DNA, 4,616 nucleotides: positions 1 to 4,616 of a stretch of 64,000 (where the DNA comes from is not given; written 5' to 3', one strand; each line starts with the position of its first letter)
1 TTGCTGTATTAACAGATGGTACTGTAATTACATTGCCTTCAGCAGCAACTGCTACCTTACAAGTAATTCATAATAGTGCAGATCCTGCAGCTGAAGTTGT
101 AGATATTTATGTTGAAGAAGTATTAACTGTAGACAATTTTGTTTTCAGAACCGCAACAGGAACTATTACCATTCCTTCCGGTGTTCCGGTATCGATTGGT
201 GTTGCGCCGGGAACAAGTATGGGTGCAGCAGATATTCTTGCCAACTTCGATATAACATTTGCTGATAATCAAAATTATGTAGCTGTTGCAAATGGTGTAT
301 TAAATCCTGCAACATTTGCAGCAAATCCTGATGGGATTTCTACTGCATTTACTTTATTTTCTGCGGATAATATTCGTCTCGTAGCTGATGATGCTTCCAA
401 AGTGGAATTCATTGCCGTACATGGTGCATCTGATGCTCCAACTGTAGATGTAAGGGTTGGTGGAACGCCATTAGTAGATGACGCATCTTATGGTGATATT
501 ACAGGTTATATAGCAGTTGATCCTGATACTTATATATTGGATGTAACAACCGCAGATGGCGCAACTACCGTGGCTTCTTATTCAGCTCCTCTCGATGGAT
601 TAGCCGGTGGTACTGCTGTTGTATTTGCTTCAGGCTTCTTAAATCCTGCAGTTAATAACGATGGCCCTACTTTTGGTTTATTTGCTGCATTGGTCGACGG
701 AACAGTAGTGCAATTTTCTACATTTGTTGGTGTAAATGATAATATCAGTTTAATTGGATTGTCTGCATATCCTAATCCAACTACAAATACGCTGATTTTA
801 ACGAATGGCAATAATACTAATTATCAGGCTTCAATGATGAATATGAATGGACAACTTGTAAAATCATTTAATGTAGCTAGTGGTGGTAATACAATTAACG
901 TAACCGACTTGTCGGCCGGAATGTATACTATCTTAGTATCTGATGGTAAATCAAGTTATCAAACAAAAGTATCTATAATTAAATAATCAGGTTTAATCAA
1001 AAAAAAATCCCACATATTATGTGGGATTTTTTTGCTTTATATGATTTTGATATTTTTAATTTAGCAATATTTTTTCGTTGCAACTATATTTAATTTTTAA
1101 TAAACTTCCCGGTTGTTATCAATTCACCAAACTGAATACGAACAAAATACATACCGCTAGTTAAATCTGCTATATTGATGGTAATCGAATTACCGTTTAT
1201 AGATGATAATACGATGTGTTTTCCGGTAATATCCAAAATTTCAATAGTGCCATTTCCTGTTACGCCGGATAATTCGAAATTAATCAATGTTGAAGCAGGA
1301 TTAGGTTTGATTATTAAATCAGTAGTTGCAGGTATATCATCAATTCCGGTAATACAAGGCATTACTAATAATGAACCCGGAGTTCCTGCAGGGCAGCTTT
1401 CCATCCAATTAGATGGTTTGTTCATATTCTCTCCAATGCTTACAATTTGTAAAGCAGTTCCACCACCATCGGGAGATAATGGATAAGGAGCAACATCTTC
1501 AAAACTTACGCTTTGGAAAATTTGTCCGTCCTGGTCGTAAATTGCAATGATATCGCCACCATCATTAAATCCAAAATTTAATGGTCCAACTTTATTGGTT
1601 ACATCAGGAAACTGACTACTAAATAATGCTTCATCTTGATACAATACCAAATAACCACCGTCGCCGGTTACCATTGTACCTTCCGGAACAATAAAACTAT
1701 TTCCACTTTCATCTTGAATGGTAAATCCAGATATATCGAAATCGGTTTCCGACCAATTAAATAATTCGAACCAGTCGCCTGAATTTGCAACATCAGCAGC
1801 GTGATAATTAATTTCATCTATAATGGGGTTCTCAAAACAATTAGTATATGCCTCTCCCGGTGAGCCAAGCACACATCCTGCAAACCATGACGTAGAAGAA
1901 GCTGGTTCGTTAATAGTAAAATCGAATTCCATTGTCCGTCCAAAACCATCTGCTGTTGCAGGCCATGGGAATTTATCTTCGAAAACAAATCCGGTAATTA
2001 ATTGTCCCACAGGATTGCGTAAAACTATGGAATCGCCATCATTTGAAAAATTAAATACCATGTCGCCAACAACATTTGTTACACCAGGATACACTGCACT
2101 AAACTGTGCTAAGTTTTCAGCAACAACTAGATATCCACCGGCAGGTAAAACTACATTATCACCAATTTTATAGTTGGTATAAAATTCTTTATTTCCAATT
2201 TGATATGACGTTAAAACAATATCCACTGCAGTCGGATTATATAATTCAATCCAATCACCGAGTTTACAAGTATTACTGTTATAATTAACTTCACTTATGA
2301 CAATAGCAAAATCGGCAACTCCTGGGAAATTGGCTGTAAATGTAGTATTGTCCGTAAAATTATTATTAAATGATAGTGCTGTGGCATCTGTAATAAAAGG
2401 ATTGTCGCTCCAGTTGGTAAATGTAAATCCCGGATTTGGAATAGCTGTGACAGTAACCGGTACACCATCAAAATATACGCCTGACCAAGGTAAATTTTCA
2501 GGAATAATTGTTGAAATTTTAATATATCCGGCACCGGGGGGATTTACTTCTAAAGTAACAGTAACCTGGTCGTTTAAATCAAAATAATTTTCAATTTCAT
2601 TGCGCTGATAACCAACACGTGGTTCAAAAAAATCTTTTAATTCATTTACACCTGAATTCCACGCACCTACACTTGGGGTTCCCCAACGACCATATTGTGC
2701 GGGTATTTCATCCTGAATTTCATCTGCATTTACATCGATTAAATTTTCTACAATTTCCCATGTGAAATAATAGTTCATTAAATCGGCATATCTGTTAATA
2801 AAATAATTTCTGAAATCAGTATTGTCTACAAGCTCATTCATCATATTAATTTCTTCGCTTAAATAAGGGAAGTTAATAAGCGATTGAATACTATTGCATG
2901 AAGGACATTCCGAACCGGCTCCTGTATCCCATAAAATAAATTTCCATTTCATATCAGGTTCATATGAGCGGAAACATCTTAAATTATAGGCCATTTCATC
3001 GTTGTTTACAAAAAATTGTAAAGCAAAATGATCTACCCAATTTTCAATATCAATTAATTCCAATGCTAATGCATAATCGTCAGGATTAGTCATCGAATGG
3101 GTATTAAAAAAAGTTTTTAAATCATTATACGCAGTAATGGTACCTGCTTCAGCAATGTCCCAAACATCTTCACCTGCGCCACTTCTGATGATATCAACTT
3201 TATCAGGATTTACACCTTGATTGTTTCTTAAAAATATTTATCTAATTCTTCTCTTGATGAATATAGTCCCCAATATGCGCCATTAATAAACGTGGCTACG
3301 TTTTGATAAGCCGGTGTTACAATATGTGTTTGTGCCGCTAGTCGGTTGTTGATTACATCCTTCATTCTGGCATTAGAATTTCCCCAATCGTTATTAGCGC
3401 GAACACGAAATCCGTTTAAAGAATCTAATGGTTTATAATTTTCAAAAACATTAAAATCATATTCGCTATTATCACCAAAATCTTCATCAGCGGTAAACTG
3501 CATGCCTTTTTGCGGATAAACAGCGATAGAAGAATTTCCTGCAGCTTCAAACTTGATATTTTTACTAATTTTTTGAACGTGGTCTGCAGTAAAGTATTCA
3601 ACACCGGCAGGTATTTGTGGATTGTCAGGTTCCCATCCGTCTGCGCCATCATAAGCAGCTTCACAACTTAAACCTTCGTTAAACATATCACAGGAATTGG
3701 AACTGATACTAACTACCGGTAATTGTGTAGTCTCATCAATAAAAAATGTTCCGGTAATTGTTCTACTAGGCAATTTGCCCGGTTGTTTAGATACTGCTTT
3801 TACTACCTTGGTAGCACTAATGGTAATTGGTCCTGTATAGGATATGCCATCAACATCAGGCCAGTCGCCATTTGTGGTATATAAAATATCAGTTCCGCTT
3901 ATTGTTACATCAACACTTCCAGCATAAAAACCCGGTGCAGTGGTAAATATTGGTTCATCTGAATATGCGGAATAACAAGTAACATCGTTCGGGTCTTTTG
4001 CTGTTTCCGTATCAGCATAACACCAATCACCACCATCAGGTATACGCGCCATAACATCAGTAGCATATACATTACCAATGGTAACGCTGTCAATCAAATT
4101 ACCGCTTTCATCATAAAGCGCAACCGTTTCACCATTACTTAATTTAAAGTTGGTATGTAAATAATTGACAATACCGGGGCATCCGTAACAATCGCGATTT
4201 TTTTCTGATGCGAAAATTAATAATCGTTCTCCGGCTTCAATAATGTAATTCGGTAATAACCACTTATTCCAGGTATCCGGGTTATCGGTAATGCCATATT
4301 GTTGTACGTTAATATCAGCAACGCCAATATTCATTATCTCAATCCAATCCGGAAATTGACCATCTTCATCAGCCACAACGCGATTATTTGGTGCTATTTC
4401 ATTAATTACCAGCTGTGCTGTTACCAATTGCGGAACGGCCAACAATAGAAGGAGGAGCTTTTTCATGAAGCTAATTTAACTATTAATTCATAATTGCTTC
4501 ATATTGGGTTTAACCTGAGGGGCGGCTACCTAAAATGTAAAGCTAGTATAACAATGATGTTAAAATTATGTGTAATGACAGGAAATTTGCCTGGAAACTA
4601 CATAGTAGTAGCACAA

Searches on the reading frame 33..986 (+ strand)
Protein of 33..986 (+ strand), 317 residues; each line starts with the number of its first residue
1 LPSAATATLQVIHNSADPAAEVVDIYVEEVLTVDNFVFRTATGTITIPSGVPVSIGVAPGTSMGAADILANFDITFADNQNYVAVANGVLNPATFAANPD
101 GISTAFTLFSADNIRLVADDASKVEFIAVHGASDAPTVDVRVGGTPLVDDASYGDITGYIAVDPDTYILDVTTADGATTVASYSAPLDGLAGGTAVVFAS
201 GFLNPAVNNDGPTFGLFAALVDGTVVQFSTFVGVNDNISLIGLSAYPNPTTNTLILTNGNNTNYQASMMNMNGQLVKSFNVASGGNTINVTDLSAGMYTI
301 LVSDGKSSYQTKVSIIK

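Call 64: search_protein_families(library=pfam, proteins=[window:33-986:+], max_evalue=0.0001)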
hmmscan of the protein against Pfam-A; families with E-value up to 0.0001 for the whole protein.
window:33-986:+ (317 aa): 2 families
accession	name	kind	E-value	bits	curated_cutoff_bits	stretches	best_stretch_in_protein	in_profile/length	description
PF14344.12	DUF4397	-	1.1e-14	55.5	30.6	2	129-200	6-78/119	Domain of unknown function (DUF4397)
PF18962.6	Por_Secre_tail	-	1.2e-12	48.4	27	1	246-315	2-75/75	Secretion system C-terminal sorting domain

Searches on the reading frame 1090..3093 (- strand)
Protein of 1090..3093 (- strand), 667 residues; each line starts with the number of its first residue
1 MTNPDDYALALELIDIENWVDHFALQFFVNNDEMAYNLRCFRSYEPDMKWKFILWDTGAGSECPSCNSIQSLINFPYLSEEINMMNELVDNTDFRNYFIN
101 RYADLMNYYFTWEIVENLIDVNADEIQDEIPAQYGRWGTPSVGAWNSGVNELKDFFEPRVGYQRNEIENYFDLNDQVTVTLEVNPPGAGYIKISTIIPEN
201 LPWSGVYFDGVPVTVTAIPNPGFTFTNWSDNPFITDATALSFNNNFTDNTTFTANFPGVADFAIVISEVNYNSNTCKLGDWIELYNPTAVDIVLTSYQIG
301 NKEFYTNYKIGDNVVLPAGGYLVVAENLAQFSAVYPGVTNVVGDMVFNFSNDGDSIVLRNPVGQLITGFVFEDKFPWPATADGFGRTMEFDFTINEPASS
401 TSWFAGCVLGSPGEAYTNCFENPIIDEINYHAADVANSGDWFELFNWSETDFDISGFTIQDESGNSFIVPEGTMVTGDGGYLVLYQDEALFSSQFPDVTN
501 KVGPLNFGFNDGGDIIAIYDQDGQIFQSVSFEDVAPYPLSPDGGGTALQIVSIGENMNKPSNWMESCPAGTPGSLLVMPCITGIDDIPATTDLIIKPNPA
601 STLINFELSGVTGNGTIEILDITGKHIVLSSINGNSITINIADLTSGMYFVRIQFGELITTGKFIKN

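Call 64: search_protein_families(library=pfam, proteins=[window:1090-3093:-], max_evalue=0.0001)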
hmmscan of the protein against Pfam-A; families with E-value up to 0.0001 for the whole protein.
window:1090-3093:- (667 aa): 4 families
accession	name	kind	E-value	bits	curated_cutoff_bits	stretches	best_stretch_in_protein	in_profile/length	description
PF00932.25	LTD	-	1.3e-30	106.4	34.3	2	264-368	8-104/109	Lamin Tail Domain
PF08757.17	CotH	-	2.2e-15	57.4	23.8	1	12-159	166-318/322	CotH kinase protein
PF18962.6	Por_Secre_tail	-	1.8e-11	44.6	27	1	597-665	3-74/75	Secretion system C-terminal sorting domain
PF18998.6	Flg_new_2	-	6.1e-08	33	23.6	1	204-256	16-69/73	Divergent InlB B-repeat domain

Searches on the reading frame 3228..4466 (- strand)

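Call 64: search_protein_families(library=pfam, proteins=[window:3228-4466:-], max_evalue=0.0001)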
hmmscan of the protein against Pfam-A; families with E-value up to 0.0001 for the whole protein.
window:3228-4466:- (412 aa): 4 families
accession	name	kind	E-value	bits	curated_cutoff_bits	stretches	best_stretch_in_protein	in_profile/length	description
PF00932.25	LTD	-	2.1e-13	51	34.3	1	16-131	5-108/109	Lamin Tail Domain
PF13287.12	Fn3_assoc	-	1e-10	42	23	1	189-241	7-59/59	Fn3 associated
PF13290.12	CHB_HEX_C_1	-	1.3e-09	38.3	22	1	177-238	2-67/67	Chitobiase/beta-hexosaminidase C-terminal domain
PF08757.17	CotH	-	1.3e-06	28.6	23.8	1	336-412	16-93/322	CotH kinase protein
